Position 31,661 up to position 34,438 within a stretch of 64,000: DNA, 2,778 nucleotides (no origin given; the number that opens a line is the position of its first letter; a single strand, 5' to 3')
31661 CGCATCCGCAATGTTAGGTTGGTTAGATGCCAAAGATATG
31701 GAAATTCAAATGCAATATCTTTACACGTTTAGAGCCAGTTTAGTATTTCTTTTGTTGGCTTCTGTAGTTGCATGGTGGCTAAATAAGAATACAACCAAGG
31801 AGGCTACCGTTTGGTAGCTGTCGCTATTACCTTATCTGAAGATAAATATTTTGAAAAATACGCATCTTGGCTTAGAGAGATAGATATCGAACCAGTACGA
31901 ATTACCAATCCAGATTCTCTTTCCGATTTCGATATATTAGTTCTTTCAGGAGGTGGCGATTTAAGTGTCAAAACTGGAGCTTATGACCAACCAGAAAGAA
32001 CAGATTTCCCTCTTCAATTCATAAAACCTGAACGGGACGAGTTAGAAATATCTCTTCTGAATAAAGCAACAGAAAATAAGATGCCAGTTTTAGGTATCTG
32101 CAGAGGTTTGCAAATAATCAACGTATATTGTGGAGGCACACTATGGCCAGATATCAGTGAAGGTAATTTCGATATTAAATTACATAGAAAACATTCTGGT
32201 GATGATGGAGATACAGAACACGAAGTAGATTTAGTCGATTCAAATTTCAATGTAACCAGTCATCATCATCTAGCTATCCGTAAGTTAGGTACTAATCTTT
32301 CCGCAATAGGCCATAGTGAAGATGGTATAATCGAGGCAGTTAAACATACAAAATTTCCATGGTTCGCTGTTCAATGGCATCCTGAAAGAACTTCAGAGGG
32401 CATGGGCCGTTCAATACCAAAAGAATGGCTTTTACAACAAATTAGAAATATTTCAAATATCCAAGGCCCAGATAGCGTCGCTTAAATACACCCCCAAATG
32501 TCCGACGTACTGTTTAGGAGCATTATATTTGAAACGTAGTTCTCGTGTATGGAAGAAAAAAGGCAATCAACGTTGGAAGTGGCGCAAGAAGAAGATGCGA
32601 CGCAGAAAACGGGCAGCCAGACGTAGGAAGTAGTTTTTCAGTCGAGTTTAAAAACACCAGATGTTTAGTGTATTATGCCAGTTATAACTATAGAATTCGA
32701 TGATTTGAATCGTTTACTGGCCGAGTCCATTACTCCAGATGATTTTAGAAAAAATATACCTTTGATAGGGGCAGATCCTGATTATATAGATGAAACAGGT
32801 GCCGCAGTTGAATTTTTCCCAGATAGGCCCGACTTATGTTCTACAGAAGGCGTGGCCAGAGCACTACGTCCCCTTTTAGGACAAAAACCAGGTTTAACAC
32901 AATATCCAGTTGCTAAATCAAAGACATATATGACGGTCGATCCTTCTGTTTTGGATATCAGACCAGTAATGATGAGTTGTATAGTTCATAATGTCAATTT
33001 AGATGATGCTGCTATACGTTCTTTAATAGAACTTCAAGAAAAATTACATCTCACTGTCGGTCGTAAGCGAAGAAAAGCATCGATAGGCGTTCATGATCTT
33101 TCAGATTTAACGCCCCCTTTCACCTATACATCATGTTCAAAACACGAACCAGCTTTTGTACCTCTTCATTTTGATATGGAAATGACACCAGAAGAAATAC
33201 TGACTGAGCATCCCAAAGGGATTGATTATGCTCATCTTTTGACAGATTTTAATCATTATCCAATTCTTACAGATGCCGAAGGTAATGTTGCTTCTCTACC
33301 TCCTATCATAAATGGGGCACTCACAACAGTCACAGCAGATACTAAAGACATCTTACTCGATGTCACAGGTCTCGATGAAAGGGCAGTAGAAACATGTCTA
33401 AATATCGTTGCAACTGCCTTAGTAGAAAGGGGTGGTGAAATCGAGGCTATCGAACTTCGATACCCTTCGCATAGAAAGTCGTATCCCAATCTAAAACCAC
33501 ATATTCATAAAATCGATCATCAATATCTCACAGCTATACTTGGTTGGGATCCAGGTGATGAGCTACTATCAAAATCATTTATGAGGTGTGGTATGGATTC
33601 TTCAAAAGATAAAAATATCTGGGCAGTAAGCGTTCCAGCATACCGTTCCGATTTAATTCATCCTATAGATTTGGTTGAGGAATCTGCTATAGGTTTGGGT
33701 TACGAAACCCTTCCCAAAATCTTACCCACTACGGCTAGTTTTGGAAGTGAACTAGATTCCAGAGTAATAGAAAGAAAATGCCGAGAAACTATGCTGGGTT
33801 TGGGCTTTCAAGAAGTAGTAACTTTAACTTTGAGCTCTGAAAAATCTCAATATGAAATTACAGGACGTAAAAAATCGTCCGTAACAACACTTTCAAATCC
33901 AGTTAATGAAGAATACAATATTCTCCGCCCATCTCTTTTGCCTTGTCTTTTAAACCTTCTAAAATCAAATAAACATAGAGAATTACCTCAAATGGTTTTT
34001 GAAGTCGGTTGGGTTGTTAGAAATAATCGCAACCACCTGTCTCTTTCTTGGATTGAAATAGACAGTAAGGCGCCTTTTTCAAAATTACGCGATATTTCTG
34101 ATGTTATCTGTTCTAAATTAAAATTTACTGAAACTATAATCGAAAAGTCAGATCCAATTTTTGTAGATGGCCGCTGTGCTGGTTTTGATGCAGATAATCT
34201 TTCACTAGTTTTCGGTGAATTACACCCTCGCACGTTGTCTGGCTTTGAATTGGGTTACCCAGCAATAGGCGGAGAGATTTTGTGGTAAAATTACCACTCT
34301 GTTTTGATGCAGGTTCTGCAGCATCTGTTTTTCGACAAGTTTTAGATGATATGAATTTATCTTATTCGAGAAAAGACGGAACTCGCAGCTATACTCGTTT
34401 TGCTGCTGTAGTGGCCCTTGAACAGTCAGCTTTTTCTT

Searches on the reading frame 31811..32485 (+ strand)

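Call 28: search_protein_families(library=pfam, proteins=[window:31811-32485:+], max_evalue=0.001)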
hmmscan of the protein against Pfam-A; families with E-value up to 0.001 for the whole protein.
window:31811-32485:+ (224 aa): 2 families
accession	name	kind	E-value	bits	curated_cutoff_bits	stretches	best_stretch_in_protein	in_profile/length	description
PF07722.19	Peptidase_C26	-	3.4e-34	119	20.5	1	37-192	56-219/219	Peptidase C26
PF00117.34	GATase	-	1.3e-20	74.3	22.8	1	77-208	59-188/190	Glutamine amidotransferase class-I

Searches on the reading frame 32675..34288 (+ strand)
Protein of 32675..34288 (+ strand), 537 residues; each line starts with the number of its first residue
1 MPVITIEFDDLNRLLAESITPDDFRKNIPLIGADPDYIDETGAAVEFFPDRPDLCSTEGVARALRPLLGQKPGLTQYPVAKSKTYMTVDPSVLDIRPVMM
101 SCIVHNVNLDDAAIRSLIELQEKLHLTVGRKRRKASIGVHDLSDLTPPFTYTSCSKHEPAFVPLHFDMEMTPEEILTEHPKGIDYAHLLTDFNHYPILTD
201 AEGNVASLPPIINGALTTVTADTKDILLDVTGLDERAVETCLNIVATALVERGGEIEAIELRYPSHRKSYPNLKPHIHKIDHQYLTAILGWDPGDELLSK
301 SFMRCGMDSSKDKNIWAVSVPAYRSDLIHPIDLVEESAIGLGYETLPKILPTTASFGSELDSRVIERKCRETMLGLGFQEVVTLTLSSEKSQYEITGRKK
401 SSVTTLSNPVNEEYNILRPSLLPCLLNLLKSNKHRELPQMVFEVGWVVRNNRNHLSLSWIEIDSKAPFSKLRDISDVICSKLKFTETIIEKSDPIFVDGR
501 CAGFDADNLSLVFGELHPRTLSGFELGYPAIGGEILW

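Call 28: search_protein_families(library=pfam, proteins=[window:32675-34288:+], max_evalue=0.001)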
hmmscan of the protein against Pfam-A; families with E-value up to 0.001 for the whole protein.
window:32675-34288:+ (537 aa): 3 families
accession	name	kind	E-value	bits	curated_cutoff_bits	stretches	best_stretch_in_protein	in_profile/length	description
PF17759.6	tRNA_synthFbeta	-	1.4e-27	97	22.4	1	346-535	1-212/214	Phenylalanyl tRNA synthetase beta chain CLM domain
PF03484.21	B5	-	6.1e-14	52.4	28.6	1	279-343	2-67/67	tRNA synthetase B5 domain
PF03483.22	B3_4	-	6.1e-08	32.9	29.3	1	114-252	35-151/174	B3/4 domain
